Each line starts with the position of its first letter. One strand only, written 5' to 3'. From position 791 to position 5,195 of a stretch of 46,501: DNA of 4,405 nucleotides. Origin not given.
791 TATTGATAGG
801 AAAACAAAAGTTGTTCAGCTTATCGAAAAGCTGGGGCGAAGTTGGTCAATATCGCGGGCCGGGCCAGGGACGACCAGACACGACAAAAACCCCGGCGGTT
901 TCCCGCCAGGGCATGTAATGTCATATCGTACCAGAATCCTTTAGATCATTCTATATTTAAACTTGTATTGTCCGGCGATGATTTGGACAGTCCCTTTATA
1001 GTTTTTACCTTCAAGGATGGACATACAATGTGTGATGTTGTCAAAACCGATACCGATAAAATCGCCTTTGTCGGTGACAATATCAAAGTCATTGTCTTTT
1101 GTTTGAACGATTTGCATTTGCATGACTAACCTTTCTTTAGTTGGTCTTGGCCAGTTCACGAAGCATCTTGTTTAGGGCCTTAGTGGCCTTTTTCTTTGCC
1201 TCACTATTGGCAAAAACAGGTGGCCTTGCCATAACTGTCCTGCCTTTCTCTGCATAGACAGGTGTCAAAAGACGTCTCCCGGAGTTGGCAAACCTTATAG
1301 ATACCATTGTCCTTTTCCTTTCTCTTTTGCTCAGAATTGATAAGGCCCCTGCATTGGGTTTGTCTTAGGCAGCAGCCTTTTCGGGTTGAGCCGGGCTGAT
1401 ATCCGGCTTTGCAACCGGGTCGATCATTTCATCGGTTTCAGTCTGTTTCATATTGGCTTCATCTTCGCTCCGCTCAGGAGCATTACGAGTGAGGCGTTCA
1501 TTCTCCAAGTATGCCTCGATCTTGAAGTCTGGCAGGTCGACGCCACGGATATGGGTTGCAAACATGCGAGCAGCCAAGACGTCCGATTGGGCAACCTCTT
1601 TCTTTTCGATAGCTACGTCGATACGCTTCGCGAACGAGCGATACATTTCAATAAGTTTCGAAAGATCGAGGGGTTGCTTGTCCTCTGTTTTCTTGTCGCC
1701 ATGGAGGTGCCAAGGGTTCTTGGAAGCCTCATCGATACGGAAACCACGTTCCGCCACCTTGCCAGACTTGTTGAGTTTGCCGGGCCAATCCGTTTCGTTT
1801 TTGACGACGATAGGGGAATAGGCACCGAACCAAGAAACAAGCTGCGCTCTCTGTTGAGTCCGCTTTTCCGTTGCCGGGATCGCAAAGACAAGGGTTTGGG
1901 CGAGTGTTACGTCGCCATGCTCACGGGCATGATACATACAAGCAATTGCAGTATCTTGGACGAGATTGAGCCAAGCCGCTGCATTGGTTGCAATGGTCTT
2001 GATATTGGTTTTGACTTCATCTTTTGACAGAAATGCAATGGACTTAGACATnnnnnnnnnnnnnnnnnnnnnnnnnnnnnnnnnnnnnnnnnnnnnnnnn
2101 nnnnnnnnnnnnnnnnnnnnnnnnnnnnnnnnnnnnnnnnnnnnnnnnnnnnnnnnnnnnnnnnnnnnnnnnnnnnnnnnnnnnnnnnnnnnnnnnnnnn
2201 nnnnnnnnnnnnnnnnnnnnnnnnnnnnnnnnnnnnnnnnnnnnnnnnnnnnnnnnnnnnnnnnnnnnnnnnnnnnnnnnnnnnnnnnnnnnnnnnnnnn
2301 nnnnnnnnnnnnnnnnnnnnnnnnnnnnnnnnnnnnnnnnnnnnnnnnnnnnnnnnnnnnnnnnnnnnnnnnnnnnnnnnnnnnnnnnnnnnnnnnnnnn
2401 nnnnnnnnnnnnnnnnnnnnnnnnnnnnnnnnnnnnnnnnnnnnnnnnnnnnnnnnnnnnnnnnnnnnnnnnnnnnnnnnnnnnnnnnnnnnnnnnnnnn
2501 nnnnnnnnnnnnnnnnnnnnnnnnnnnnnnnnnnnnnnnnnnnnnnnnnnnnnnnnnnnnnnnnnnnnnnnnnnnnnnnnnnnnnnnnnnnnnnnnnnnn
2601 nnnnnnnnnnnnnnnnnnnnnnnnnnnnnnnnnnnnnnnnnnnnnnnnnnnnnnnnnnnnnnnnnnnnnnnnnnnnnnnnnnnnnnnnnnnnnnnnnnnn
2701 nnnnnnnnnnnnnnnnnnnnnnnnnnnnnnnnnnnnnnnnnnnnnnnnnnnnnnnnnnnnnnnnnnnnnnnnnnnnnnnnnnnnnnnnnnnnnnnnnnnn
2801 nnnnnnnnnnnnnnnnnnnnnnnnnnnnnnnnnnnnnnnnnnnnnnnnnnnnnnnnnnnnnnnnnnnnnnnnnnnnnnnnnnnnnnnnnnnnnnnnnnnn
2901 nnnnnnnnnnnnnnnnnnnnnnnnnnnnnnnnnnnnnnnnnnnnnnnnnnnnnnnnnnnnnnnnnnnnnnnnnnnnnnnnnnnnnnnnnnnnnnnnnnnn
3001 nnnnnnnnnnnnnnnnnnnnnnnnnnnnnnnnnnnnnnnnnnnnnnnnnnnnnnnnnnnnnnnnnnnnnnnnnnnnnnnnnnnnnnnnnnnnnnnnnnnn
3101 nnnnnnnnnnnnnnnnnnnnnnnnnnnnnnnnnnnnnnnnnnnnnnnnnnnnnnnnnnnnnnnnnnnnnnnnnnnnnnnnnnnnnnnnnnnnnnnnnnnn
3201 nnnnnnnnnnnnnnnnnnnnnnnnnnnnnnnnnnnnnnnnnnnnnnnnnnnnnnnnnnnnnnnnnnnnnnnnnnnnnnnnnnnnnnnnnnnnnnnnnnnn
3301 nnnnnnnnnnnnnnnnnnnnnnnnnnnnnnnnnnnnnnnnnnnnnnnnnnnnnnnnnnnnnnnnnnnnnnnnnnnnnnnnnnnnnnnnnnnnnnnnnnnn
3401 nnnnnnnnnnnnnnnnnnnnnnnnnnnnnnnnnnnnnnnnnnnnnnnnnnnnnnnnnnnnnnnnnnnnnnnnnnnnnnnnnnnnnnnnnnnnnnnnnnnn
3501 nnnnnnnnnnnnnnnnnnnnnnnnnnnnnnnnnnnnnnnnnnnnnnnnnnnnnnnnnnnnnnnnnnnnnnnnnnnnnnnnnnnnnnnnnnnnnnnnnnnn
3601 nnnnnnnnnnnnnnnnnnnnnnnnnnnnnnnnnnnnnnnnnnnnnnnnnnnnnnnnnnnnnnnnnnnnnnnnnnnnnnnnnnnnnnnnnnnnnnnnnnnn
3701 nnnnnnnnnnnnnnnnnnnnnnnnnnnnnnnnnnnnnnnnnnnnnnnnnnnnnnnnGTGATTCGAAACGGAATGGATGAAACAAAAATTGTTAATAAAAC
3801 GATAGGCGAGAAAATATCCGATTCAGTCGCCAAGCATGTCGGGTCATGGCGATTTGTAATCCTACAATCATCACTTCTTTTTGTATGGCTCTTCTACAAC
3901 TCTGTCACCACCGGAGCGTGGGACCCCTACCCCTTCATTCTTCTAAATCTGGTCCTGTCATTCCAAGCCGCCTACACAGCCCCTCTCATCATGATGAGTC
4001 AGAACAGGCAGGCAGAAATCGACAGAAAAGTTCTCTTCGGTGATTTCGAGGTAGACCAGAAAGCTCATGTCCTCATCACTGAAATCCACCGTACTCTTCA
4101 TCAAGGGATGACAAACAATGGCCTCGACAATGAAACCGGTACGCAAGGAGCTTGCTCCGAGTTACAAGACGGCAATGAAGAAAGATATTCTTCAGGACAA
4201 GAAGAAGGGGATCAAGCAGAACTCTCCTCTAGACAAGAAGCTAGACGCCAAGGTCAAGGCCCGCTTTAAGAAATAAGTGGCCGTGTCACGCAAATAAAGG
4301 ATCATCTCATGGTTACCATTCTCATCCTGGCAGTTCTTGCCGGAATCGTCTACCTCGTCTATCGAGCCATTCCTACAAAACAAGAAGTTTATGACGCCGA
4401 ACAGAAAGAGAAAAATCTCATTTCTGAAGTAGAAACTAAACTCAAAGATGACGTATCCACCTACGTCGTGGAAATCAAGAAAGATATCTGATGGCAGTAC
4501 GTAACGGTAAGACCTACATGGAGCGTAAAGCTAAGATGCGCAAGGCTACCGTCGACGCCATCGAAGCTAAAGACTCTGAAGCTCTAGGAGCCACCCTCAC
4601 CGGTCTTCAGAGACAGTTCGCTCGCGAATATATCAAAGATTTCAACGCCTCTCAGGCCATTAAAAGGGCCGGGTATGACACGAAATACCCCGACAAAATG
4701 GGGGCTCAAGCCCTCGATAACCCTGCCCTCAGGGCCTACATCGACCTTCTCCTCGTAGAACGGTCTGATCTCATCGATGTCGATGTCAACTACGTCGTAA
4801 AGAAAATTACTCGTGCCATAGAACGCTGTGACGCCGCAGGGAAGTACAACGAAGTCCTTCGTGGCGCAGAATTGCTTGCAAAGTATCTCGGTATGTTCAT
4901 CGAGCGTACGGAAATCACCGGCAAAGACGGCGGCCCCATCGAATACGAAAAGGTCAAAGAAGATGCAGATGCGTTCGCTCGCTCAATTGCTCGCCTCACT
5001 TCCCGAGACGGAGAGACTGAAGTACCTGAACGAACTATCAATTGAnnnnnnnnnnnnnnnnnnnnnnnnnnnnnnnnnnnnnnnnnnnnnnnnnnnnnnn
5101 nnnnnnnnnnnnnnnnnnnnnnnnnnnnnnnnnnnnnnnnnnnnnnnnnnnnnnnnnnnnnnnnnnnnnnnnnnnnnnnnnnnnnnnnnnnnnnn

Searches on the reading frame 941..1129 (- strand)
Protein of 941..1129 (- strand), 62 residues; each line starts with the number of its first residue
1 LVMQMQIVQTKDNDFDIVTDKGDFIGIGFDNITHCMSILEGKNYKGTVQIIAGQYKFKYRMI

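Call 13: search_protein_families(library=pfam, proteins=[window:941-1129:-], max_evalue=0.01)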
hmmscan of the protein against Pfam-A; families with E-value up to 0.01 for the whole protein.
window:941-1129:- (62 aa): 0 families

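Call 14: search_protein_families(library=phrogs, proteins=[window:941-1129:-], max_evalue=0.01)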
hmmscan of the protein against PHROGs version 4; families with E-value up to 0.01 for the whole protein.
window:941-1129:- (62 aa): 1 family
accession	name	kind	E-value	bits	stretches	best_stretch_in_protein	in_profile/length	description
phrog_6561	-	moron, auxiliary metabolic gene and host takeover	0.00037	21.1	1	4-44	68-108/190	cytolethal distending toxin C subunit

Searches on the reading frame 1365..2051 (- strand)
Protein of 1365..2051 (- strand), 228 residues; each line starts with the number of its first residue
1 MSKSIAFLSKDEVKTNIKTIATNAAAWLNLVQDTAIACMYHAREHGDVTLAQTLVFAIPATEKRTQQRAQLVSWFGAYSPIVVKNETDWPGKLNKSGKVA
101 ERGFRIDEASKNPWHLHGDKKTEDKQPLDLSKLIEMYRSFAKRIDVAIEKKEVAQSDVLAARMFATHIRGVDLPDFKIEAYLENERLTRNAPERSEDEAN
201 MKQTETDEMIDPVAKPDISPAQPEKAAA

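Call 13: search_protein_families(library=pfam, proteins=[window:1365-2051:-], max_evalue=0.01)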
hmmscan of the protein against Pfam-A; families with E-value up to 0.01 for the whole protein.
window:1365-2051:- (228 aa): 0 families

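Call 14: search_protein_families(library=phrogs, proteins=[window:1365-2051:-], max_evalue=0.01)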
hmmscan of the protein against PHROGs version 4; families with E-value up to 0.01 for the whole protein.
window:1365-2051:- (228 aa): 1 family
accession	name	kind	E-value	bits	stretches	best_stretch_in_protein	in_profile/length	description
phrog_1448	-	unknown function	5.7e-23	82.6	1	3-160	15-168/190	-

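Call 15: find_related_loci(query=window:1365-2051:-, collection=viral_contigs, flank=6000)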
Query window:1365-2051:- (228 aa) in viral_contigs; peptide patterns used: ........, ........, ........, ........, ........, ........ (x = any residue, [..] = any of these).
6 stretches matched a pattern; 1 encode a relative of the query (tblastn E <= 1e-3); 1 distinct loci.
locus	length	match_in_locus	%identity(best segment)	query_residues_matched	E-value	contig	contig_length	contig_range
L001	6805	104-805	93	1-228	4e-148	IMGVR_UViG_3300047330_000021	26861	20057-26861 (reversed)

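Call 18: find_encoding_contigs(protein=window:1365-2051:-, flank=10000, max_places=10)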
Protein window:1365-2051:- (228 aa): 1 contig read that carries it; 1 place shown.
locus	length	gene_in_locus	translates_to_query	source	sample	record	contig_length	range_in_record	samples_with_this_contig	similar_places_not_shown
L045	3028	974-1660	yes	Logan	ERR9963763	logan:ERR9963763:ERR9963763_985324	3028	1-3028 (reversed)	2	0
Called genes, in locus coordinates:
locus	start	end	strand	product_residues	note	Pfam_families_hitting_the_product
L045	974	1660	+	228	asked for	-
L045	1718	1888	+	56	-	-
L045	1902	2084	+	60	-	-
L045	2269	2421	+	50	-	-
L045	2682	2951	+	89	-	-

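Call 22: find_homologous_proteins(query=window:1365-2051:-)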
Query window:1365-2051:- (228 aa): 14 proteins with E <= 0.001 among 214 candidates.
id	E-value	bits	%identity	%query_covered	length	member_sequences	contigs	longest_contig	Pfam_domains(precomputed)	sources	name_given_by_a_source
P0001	4.0e-124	430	87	100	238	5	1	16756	-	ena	-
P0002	1.7e-121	422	87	100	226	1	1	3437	-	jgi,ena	-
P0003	1.5e-118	412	86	100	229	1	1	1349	-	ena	-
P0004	4.1e-118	411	85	100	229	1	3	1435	-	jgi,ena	-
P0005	1.9e-116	405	81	100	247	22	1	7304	-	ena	-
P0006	6.3e-116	404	82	100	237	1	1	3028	-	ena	-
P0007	1.1e-101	357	75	98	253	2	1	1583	-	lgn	-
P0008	5.6e-82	293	66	88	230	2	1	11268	-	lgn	-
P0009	1.5e-81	291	63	95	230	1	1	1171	-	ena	-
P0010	4.5e-81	290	63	97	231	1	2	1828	-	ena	-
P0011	2.2e-76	274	59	92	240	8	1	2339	-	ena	-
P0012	3.3e-76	274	62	95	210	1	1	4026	-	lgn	-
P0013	1.5e-73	265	56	95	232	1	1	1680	-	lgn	-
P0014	1.7e-70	255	63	83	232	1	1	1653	-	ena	-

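Call 23: find_encoding_contigs(protein=P0001, flank=10000, max_places=6)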
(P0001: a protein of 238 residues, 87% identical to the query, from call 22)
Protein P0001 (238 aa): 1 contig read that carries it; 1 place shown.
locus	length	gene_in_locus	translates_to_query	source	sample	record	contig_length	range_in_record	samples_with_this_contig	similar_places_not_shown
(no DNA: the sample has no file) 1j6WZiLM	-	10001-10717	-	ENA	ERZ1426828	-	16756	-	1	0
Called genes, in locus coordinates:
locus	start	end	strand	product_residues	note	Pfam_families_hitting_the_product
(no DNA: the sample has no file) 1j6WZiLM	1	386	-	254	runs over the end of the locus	-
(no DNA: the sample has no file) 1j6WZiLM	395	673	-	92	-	-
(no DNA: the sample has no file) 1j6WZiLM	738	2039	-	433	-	-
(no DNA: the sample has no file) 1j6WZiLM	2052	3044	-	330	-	-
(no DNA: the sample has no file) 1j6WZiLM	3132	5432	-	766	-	PF16510:P22_portal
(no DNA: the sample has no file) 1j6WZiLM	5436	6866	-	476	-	PF03237:Terminase_6N, PF17289:Terminase_6C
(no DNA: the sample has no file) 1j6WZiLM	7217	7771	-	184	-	PF03592:Terminase_2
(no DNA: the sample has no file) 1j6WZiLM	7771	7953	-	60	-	-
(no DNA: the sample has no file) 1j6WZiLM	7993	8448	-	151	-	PF06210:DUF1003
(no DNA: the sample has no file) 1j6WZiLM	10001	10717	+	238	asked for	-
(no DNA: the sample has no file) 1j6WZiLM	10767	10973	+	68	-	-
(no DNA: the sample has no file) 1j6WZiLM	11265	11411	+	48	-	-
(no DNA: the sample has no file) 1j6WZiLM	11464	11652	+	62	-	-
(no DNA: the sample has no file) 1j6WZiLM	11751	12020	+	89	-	-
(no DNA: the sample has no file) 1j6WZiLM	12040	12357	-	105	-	?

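Call 24: find_encoding_contigs(protein=P0005, flank=10000, max_places=6)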
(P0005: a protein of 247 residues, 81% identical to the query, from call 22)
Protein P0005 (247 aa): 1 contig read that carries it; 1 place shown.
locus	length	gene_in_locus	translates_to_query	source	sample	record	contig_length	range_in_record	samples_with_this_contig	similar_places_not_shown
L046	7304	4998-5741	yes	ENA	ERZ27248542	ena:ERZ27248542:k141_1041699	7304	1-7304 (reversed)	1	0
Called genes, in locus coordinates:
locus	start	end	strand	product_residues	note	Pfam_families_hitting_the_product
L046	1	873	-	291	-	?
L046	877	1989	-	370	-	PF03237:Terminase_6N, PF17289:Terminase_6C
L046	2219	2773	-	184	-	PF03592:Terminase_2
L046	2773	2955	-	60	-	-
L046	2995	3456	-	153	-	PF06210:DUF1003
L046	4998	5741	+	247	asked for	-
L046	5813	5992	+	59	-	-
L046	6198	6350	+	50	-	-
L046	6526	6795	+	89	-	-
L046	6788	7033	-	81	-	-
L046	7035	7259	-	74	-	-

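Call 25: find_encoding_contigs(protein=P0008, flank=10000, max_places=6)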
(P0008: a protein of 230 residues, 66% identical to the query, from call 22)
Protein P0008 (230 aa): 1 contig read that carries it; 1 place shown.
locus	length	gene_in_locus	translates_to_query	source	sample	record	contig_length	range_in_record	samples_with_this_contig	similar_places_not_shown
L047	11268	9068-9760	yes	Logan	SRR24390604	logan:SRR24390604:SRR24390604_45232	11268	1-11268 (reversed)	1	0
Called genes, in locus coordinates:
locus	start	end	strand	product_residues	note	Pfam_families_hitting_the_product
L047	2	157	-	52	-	?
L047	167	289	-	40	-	-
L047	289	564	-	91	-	-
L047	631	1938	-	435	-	-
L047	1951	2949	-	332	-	-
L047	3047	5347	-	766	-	PF16510:P22_portal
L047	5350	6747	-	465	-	PF03237:Terminase_6N, PF17289:Terminase_6C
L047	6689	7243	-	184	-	PF03592:Terminase_2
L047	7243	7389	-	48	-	-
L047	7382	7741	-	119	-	PF06210:DUF1003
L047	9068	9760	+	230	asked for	-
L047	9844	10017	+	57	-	-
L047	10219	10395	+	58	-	-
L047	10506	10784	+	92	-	-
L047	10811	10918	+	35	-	-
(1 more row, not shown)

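Call 37: find_related_loci(query=A2, collection=metagenome_contigs, flank=3500)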
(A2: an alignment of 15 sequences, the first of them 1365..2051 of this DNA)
Query A2 (228 aa) in metagenome_contigs; peptide patterns used: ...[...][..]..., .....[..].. (x = any residue, [..] = any of these).
41 stretches matched a pattern; 8 encode a relative of the query (tblastn E <= 1e-3); 8 distinct loci.
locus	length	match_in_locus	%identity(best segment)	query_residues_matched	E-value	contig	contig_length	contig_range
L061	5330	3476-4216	81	1-228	4e-132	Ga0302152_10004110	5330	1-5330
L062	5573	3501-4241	80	1-228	4e-131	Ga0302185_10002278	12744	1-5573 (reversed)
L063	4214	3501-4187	84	1-228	5e-130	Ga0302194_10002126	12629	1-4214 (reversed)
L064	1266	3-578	87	35-228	1e-123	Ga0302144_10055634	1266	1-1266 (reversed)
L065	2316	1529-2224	74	1-224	2e-116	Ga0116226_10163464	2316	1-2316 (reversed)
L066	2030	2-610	79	45-228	1e-108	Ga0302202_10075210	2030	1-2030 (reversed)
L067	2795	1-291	72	128-224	1e-39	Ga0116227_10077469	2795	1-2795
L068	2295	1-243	55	167-228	3e-18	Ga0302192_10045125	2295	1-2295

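Call 38: find_related_loci(query=A2, collection=genome_contigs, flank=5000)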
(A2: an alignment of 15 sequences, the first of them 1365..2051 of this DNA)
Query A2 (228 aa) in genome_contigs; peptide patterns used: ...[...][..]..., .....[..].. (x = any residue, [..] = any of these).
24 stretches matched a pattern, but none encodes a relative of the query by tblastn (E <= 1e-3).
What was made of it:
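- The host is unknown, and no relative was found in 185,579 species genomes (call 38).
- Tried and rejected: Prophage or host search with the 228-aa family in 185,579 species genomes: none found (call 38).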

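Call 42: find_encoding_contigs(protein=P0012, flank=4000, max_places=4)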
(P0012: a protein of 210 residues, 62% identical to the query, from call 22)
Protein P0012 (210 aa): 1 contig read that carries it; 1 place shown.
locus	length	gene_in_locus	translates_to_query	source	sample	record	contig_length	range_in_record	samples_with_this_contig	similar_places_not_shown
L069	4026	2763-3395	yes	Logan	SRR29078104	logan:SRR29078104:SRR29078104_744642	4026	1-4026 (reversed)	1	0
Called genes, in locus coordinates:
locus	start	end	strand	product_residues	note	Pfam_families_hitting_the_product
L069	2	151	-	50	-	?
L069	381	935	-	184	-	PF03592:Terminase_2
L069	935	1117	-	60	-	-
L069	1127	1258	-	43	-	-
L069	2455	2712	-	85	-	-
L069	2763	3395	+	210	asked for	-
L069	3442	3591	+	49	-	-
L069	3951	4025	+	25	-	?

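Call 43: find_encoding_contigs(protein=P0011, flank=4000, max_places=6)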
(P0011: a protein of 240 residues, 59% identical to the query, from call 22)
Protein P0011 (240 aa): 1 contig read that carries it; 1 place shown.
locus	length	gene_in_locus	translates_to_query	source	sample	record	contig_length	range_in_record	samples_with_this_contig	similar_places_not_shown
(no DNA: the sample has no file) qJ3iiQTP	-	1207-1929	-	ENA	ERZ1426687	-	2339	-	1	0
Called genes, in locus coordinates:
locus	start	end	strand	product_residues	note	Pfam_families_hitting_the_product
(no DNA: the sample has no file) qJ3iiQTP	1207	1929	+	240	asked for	-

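Call 44: find_encoding_contigs(protein=P0013, flank=4000, max_places=4)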
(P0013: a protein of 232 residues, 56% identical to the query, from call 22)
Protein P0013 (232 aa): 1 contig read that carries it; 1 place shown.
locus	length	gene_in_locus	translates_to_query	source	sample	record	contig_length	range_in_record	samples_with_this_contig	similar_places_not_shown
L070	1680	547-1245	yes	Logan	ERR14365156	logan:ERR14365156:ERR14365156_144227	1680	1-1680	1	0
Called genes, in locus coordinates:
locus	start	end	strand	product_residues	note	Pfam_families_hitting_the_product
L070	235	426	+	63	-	-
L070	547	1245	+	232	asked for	-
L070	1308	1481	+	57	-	-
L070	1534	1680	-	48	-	?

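Call 45: find_encoding_contigs(protein=P0010, flank=4000, max_places=4)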
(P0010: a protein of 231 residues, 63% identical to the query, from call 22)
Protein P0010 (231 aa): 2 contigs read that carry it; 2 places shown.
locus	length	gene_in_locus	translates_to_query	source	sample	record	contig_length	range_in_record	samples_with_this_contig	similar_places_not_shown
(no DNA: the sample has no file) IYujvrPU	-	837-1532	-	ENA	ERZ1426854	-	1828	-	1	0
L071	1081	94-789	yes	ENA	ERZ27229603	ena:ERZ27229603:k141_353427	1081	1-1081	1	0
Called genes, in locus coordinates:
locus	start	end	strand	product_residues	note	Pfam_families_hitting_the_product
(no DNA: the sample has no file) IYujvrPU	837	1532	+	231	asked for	-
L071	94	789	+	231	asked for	-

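Call 50: find_related_loci(query=A2, collection=viral_contigs, flank=3500)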
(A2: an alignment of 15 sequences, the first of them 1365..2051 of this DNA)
Query A2 (228 aa) in viral_contigs; peptide patterns used: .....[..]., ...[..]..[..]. (x = any residue, [..] = any of these).
65 stretches matched a pattern; 1 encode a relative of the query (tblastn E <= 1e-3); 1 distinct loci.
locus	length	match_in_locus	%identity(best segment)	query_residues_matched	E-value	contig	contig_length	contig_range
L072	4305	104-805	93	1-228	1e-149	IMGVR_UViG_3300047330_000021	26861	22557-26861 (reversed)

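Call 99: search_solved_structures(query=A2, max_evalue=1)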
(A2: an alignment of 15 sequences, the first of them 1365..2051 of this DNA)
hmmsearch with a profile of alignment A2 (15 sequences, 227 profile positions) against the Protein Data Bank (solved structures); distinct sequences matched with E-value up to 1: 2.
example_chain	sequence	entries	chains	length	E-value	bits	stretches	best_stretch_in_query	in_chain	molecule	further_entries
6bnm_A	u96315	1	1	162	0.16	14.9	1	83-127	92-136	Phosphatidylinositol 3,4,5-trisphosphate-dependent Rac exchanger 2 protein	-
5d27_A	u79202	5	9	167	0.53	13.2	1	83-127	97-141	Phosphatidylinositol 3,4,5-trisphosphate-dependent Rac exchanger 1 protein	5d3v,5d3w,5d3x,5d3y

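Call 105: predict_structure(alignment_id=A2)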
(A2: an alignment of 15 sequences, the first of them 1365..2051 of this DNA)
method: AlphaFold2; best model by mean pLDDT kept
length: 228 residues; sequences in the alignment: 15
mean_pLDDT: 52.4   pTM: 0.32
mean pLDDT of the five models: 52.4, 43.5, 42.5, 41.2, 38.8
residues with pLDDT >= 90: 1; 70-90: 40; 50-70: 73; < 50: 114
segments of 3 or more residues with pLDDT < 50: 1-5, 77-130, 171-183, 188-228
pLDDT, mean of each block of 10 residues (from residue 1): 52 77 61 70 66 70 62 53 36 35 34 37 45 63 80 67 66 40 48 38 30 35 36
secondary structure, 60 per line:
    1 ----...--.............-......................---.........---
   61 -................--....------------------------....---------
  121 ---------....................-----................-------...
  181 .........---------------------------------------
elements in order: H10-22 H24-45 H49-57 H62-77 H80-83 H108-111 H130-149 H155-170 H178-189
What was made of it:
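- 1365..2051 (-): First gene of the sigma-54 unit (228 aa, phrog_1448, function unknown). The structure model has low confidence (call 105).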

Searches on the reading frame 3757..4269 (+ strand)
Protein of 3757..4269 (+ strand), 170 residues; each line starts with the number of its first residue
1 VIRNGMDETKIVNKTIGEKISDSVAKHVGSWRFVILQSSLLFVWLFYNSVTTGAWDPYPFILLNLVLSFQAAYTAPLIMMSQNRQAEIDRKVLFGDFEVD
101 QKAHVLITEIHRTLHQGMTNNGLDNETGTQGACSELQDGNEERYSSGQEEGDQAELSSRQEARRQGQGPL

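Call 13: search_protein_families(library=pfam, proteins=[window:3772-4269:+], max_evalue=0.01)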
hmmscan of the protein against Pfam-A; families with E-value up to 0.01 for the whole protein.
window:3772-4269:+ (165 aa): 1 family
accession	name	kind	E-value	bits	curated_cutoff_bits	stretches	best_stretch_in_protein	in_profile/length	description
PF06210.16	DUF1003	-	6e-31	107.1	27.4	1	23-115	1-95/103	Protein of unknown function (DUF1003)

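Call 14: search_protein_families(library=phrogs, proteins=[window:3772-4269:+], max_evalue=0.01)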
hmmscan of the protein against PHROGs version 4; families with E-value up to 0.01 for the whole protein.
window:3772-4269:+ (165 aa): 0 families

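Call 19: find_encoding_contigs(protein=window:3772-4269:+, flank=10000, max_places=10)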
Protein window:3772-4269:+ (165 aa): no gene with exactly this product is on record in the collection.

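Call 20: find_encoding_contigs(protein=window:3757-4269:+, flank=10000, max_places=10)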
Protein window:3757-4269:+ (170 aa): no gene with exactly this product is on record in the collection.

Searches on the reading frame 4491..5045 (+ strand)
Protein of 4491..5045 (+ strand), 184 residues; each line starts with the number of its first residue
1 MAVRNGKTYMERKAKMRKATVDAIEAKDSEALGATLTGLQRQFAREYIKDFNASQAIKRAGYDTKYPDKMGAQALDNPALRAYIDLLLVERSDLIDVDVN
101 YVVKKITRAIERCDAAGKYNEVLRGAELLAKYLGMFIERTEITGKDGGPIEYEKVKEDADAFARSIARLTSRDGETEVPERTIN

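Call 13: search_protein_families(library=pfam, proteins=[window:4491-5045:+], max_evalue=0.01)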
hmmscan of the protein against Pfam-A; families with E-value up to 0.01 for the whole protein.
window:4491-5045:+ (184 aa): 1 family
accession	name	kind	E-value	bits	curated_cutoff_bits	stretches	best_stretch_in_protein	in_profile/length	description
PF03592.21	Terminase_2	-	3.4e-16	60.6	26.1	1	36-109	1-74/141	Terminase small subunit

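Call 14: search_protein_families(library=phrogs, proteins=[window:4491-5045:+], max_evalue=0.01)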
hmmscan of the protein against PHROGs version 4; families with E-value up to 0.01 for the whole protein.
window:4491-5045:+ (184 aa): 4 families
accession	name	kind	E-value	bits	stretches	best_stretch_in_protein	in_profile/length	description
phrog_51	-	head and packaging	1.2e-21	78.7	1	10-158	61-236/261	terminase small subunit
phrog_17390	-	unknown function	1.4e-09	38.7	1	35-93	2-60/69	-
phrog_2606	-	head and packaging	1.5e-07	32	1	11-105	63-159/310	terminase small subunit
phrog_5334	-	head and packaging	0.0039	18.4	1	40-103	21-89/162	terminase small subunit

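Call 16: find_related_loci(query=window:4491-5045:+, collection=viral_contigs, flank=6000)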
Query window:4491-5045:+ (184 aa) in viral_contigs; peptide patterns used: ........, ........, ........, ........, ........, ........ (x = any residue, [..] = any of these).
57 stretches matched a pattern; 43 encode a relative of the query (tblastn E <= 1e-3); 43 distinct loci.
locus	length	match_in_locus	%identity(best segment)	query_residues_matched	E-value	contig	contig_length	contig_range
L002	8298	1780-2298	97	1-173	3e-109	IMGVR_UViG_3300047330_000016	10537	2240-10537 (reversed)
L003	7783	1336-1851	95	1-172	4e-107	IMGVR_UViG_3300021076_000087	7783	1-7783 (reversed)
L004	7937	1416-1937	52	12-184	4e-52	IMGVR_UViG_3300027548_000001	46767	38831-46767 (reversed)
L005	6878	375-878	48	7-172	3e-44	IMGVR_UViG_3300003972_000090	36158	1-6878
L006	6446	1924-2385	43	23-172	5e-32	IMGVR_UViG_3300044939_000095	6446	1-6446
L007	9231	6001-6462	42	23-172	7e-32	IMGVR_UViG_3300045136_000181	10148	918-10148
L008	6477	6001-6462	43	23-172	6e-32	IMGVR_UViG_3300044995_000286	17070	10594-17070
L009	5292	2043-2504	42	23-172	4e-32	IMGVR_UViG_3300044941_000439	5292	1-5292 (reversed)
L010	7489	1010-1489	42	23-178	5e-32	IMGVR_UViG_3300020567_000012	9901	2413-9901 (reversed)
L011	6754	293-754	42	23-172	4e-32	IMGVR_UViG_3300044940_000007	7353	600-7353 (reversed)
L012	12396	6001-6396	34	36-170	2e-18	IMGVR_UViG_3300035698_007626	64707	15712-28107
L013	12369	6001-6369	40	36-144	3e-19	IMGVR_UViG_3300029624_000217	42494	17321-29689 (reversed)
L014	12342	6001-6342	37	13-124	1e-13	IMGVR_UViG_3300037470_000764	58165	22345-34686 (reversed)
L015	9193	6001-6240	37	36-116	1e-13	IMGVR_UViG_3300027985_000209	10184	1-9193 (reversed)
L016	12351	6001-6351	31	34-147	8e-12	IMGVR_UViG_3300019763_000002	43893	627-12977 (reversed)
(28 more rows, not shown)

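Call 21: find_encoding_contigs(protein=window:4491-5045:+, flank=10000, max_places=10)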
Protein window:4491-5045:+ (184 aa): no gene with exactly this product is on record in the collection.
